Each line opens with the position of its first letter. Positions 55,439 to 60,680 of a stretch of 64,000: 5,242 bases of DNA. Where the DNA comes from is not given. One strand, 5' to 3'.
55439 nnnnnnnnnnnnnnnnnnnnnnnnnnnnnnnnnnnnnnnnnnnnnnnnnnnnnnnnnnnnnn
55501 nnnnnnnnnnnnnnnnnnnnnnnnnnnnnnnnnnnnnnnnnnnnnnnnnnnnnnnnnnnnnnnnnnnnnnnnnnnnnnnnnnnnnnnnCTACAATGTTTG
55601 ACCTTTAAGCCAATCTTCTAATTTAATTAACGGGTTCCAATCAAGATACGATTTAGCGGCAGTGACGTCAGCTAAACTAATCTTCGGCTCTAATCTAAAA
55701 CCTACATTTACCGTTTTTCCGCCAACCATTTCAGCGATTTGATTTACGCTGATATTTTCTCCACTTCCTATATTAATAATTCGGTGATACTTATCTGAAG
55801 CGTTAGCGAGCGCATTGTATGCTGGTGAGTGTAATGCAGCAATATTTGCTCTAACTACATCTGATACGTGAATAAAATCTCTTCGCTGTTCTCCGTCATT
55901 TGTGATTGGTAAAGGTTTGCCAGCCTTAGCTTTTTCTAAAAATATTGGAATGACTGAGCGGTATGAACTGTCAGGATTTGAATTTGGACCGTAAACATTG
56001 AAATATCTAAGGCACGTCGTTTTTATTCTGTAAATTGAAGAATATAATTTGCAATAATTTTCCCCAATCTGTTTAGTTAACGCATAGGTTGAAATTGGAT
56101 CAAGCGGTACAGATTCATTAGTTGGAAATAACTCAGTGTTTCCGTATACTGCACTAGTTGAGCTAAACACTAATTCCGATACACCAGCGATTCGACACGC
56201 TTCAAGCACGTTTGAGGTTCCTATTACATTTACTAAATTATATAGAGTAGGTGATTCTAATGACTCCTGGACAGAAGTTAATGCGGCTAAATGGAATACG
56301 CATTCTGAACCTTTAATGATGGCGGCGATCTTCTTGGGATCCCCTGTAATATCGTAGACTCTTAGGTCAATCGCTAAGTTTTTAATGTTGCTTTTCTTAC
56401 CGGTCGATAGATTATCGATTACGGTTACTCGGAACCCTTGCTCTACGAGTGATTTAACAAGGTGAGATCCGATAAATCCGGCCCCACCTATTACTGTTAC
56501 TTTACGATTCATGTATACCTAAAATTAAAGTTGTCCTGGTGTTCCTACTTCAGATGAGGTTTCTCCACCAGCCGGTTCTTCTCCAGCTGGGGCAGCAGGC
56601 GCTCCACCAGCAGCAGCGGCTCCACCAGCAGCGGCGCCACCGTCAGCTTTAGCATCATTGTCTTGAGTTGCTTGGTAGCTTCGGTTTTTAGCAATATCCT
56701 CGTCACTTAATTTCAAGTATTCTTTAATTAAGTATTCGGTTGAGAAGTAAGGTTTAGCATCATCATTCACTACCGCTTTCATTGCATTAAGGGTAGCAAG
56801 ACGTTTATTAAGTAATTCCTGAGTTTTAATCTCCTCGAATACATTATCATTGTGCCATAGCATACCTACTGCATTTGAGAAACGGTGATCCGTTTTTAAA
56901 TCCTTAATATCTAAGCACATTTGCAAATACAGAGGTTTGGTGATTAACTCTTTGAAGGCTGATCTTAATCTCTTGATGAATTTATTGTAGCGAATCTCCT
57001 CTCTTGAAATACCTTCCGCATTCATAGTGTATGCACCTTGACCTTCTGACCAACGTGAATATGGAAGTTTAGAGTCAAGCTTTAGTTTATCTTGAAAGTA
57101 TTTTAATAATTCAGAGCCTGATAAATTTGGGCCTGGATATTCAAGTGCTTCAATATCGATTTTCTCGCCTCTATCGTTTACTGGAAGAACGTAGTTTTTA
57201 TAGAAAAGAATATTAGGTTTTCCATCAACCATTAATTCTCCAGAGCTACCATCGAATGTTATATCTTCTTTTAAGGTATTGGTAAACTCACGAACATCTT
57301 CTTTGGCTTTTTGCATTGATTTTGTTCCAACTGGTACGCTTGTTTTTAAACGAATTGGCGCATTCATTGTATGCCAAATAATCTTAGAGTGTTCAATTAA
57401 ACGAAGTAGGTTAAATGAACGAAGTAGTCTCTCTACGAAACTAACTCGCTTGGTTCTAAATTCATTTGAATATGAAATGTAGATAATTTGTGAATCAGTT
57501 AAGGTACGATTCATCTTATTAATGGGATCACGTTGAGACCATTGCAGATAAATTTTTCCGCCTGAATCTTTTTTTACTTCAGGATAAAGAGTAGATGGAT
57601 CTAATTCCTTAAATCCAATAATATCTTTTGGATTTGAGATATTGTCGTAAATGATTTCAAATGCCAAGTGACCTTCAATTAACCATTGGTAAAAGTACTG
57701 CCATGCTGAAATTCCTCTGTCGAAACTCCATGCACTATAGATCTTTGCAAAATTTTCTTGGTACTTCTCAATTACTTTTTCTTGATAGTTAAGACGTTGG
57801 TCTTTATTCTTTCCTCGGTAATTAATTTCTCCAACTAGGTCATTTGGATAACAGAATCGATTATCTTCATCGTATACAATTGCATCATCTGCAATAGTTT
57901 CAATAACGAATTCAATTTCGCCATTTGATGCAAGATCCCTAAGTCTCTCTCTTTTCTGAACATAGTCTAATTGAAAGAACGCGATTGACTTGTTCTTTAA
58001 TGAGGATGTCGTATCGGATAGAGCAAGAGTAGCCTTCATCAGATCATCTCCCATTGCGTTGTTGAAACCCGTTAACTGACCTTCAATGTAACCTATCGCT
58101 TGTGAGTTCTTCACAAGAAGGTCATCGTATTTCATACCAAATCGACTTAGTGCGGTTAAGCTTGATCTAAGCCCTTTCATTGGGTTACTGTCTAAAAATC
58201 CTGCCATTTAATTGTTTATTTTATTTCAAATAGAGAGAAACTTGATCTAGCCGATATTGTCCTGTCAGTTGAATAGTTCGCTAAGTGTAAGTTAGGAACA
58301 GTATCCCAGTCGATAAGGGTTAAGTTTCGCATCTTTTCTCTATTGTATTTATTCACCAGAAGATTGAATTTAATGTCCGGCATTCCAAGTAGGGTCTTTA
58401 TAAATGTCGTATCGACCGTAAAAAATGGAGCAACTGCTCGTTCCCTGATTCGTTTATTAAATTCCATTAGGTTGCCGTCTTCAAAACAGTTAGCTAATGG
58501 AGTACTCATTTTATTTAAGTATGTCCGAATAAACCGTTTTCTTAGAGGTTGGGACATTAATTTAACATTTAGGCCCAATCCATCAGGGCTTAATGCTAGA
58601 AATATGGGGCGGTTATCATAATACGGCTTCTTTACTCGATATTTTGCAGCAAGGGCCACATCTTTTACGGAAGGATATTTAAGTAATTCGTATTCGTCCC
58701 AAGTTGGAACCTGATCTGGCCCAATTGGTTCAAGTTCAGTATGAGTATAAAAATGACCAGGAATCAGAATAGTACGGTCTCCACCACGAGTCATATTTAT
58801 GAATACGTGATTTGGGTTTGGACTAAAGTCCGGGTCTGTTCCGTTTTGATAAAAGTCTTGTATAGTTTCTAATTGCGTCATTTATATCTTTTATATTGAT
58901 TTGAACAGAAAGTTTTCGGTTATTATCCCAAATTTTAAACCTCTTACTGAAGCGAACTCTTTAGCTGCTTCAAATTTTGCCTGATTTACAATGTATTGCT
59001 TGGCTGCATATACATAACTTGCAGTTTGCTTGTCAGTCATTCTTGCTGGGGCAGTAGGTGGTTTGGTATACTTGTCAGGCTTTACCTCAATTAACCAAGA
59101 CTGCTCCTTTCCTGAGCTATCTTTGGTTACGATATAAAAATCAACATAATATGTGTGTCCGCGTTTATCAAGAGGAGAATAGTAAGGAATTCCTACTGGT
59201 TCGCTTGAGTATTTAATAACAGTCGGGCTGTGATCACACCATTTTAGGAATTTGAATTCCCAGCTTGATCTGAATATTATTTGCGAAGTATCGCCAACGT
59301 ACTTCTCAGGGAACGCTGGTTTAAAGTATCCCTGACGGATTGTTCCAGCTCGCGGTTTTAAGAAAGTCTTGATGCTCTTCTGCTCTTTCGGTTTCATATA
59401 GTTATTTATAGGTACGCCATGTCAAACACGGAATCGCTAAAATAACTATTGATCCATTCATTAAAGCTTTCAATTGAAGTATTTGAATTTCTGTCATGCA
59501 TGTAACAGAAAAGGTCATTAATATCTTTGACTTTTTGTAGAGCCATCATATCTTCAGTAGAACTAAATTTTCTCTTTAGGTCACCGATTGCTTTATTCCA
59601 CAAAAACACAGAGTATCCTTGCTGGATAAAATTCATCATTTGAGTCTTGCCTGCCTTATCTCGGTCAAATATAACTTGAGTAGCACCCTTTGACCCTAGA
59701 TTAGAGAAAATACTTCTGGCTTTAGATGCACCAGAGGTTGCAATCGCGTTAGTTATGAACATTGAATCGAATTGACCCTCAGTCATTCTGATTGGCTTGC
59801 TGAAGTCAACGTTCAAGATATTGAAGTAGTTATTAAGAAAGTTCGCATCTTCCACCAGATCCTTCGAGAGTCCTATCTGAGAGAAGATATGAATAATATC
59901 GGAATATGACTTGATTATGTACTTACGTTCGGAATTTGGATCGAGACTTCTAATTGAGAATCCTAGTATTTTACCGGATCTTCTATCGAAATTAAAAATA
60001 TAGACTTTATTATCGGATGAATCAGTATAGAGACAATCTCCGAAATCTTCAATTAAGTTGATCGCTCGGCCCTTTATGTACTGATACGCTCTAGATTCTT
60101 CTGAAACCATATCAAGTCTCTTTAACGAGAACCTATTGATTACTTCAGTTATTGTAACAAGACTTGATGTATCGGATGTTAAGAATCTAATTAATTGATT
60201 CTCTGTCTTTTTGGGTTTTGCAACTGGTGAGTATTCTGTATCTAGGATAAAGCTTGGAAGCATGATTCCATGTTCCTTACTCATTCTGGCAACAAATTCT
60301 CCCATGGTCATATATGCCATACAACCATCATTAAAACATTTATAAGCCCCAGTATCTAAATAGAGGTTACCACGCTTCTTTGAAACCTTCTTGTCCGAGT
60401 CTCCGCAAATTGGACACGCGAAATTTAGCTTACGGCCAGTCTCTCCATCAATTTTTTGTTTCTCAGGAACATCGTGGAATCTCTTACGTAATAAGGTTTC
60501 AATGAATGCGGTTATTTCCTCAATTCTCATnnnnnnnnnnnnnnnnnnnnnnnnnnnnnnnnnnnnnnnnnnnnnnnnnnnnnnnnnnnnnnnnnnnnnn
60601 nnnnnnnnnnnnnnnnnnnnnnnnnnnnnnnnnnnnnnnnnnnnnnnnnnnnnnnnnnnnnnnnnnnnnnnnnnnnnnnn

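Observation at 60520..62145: Family-B DNA polymerase present only as a free-standing C-terminal fragment (split polymerase)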

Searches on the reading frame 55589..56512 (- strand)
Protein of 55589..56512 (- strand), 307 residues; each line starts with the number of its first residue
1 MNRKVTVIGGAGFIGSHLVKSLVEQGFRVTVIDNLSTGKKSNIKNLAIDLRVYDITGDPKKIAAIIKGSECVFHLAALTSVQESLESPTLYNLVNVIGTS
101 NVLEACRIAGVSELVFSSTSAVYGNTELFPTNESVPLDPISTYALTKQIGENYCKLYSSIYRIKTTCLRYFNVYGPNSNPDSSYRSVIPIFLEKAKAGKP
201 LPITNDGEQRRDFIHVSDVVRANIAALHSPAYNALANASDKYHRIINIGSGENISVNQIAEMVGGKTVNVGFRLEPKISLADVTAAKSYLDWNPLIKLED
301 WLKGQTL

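Call 91: search_protein_families(library=pfam, proteins=[window:55589-56512:-], max_evalue=0.001)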
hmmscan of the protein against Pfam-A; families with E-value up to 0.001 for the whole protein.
window:55589-56512:- (307 aa): 8 families
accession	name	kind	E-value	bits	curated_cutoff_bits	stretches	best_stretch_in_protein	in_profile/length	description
PF01370.27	Epimerase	-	3.5e-62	210.4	20.9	1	5-231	1-229/240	NAD dependent epimerase/dehydratase family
PF16363.11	GDP_Man_Dehyd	-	8.6e-51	173.8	27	1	7-302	2-329/332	GDP-mannose 4,6 dehydratase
PF01073.25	3Beta_HSD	-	5.3e-30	104.8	22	1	7-228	2-230/280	3-beta hydroxysteroid dehydrogenase/isomerase family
PF02719.21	Polysacc_synt_2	-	2.1e-17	63.7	20.2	1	5-225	1-215/293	Polysaccharide biosynthesis protein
PF04321.23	RmlD_sub_bind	-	2.8e-16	59.9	27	1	4-243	2-211/287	RmlD substrate binding domain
PF07993.18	NAD_binding_4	-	1.3e-11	44.6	20.1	1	52-221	72-256/258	Male sterility protein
PF13460.12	NAD_binding_10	-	3.5e-10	40.5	27.2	1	9-128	1-109/184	NAD(P)H-binding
PF05368.20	NmrA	-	2.2e-06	27.9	27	1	2-119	2-107/298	NmrA-like family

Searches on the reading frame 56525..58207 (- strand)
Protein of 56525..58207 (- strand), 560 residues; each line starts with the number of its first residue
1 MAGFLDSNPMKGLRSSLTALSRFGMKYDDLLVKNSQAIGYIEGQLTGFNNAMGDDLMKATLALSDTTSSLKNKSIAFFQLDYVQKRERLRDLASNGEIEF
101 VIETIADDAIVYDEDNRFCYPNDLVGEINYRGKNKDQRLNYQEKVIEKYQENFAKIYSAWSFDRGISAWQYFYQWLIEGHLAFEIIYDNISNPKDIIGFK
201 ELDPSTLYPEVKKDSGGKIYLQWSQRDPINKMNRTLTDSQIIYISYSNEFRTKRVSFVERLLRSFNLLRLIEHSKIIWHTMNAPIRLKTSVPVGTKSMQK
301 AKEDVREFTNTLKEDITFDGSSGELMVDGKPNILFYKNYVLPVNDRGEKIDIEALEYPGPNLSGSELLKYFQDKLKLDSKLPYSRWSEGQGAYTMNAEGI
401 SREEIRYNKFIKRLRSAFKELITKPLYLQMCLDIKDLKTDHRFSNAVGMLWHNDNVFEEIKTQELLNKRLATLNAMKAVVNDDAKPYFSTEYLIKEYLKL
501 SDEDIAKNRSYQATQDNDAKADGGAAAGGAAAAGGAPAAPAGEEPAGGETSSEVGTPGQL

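Call 4: search_protein_families(library=pfam, proteins=[window:56525-58207:-], max_evalue=0.01)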
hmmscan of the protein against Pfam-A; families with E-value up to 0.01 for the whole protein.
window:56525-58207:- (560 aa): 1 family
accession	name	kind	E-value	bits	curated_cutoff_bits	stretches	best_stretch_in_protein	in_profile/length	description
PF07230.16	Portal_T4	-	4.5e-66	223.8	22.9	1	86-510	5-428/433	Bacteriophage T4-like portal protein (Gp20)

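Call 26: search_dna_similar(query=window:56525-58207:-, collection=phages, mode=protein, max_rows=25)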
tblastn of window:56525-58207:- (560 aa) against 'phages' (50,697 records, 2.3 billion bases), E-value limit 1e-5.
Records with a match: 1104; places in all: 1106; records where one place covers at least 80% of the query: 81.
Best place of each record, by identity: <60% 1104.
By first word of the organism name: Synechococcus 377; Vibrio 132; Klebsiella 77; Acinetobacter 67; Cyanophage 62; Escherichia 57; Aeromonas 54; Campylobacter 33; Rhizobium 23; Prochlorococcus 22; and 40 more.
By host as written in the record: - 308; Synechococcus 107; Synechococcus sp. 40; Klebsiella pneumoniae 35; Synechococcus sp. WH7803 28; Escherichia coli 24; Aeromonas salmonicida 22; Synechococcus sp. WH8102 20; and 219 more.
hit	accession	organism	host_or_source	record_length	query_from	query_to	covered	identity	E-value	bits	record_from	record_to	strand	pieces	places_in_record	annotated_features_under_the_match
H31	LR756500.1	uncultured phage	metagenomic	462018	1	512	91%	41.8%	2e-108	362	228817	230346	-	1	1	record has no annotation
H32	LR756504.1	uncultured phage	metagenomic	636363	5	512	91%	35.7%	3e-87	301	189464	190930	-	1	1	record has no annotation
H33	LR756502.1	uncultured phage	metagenomic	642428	11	511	89%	33.9%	9e-84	290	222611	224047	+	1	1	record has no annotation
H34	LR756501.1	uncultured phage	metagenomic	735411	24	515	88%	34.2%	9e-82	285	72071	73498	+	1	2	record has no annotation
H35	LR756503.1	uncultured phage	metagenomic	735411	24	515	88%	34.2%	9e-82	285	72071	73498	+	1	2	record has no annotation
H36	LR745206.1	uncultured phage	metagenomic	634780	11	513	90%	33.4%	3e-79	277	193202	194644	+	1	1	record has no annotation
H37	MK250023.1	Prevotella phage Lak-B4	Prevotella sp.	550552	30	512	86%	34.5%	2e-80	281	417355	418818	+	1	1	record has no annotation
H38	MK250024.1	Prevotella phage Lak-B5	Prevotella sp.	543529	30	512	86%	34.5%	2e-80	281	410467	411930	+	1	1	record has no annotation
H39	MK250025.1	Prevotella phage Lak-B6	Prevotella sp.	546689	30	512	86%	34.5%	2e-80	281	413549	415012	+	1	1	record has no annotation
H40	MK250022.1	Prevotella phage Lak-B3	Prevotella sp.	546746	30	512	86%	34.5%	2e-80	281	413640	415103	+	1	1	record has no annotation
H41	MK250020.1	Prevotella phage Lak-B1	Prevotella sp.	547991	30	512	86%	34.5%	2e-80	281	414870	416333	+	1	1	record has no annotation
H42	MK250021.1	Prevotella phage Lak-B2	Prevotella sp.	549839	30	512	86%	34.5%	2e-80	281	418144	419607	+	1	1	record has no annotation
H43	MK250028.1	Prevotella phage Lak-B9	Prevotella sp.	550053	30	512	86%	34.5%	2e-80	281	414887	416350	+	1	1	record has no annotation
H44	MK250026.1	Prevotella phage Lak-B7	Prevotella sp.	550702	30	512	86%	34.5%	2e-80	281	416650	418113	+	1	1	record has no annotation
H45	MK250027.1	Prevotella phage Lak-B8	Prevotella sp.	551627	30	512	86%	34.5%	2e-80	281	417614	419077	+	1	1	record has no annotation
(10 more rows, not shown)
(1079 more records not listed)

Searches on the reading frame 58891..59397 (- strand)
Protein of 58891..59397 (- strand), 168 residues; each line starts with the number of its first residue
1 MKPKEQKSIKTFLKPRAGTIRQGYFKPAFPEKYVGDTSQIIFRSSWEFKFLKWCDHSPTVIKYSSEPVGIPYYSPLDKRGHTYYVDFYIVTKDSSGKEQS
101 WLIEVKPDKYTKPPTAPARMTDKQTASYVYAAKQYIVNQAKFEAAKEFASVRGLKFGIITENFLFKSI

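Call 4: search_protein_families(library=pfam, proteins=[window:58891-59397:-], max_evalue=0.01)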
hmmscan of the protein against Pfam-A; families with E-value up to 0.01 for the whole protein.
window:58891-59397:- (168 aa): 2 families
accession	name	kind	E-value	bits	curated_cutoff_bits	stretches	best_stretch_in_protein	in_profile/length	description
PF08722.17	Tn7_TnsA-like_N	-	6.4e-22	78.3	26.5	1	57-161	1-85/85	TnsA-like endonuclease N terminal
PF20380.3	DUF6675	-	0.0052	16.4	27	1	66-97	108-139/254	Family of unknown function (DUF6675)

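Call 50: search_protein_families(library=phrogs, proteins=[window:58891-59397:-], max_evalue=0.001)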
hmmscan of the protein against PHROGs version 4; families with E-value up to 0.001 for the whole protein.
window:58891-59397:- (168 aa): 5 families
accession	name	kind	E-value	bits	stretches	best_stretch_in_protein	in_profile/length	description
phrog_218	-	connector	2e-50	171.7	1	21-166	4-143/148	head closure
phrog_14892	-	connector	3.4e-22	80.1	1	51-164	1-110/117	head closure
phrog_22215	-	unknown function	3.2e-08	34.7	1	38-116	213-281/324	-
phrog_15427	-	DNA, RNA and nucleotide metabolism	3.5e-05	24.5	0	40-94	162-212/270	endonuclease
phrog_15137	-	DNA, RNA and nucleotide metabolism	0.00026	21.6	1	37-91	124-179/236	endonuclease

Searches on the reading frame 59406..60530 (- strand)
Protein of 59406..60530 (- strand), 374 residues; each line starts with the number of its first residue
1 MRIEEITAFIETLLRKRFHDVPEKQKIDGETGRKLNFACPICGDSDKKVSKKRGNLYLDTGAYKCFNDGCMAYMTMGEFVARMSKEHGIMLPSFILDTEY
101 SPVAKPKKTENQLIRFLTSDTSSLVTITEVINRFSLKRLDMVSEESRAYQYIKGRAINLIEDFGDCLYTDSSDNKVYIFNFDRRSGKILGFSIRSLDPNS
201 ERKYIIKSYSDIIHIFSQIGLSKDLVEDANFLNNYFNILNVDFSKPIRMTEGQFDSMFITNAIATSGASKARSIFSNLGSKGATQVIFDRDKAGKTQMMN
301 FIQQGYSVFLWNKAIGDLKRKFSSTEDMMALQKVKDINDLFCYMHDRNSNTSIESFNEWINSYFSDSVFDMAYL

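Call 4: search_protein_families(library=pfam, proteins=[window:59406-60530:-], max_evalue=0.01)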
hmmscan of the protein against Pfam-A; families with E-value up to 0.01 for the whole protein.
window:59406-60530:- (374 aa): 0 families

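Call 50: search_protein_families(library=phrogs, proteins=[window:59406-60530:-], max_evalue=0.001)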
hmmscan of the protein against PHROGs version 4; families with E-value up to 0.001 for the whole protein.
window:59406-60530:- (374 aa): 3 families
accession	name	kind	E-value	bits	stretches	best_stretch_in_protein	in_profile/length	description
phrog_47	-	DNA, RNA and nucleotide metabolism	5.3e-30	105.7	1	27-311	43-307/947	DNA primase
phrog_451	-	unknown function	7.4e-09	36.1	1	236-315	344-422/461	-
phrog_21887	-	DNA, RNA and nucleotide metabolism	2.4e-07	31.9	1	236-330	10-98/131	DNA primase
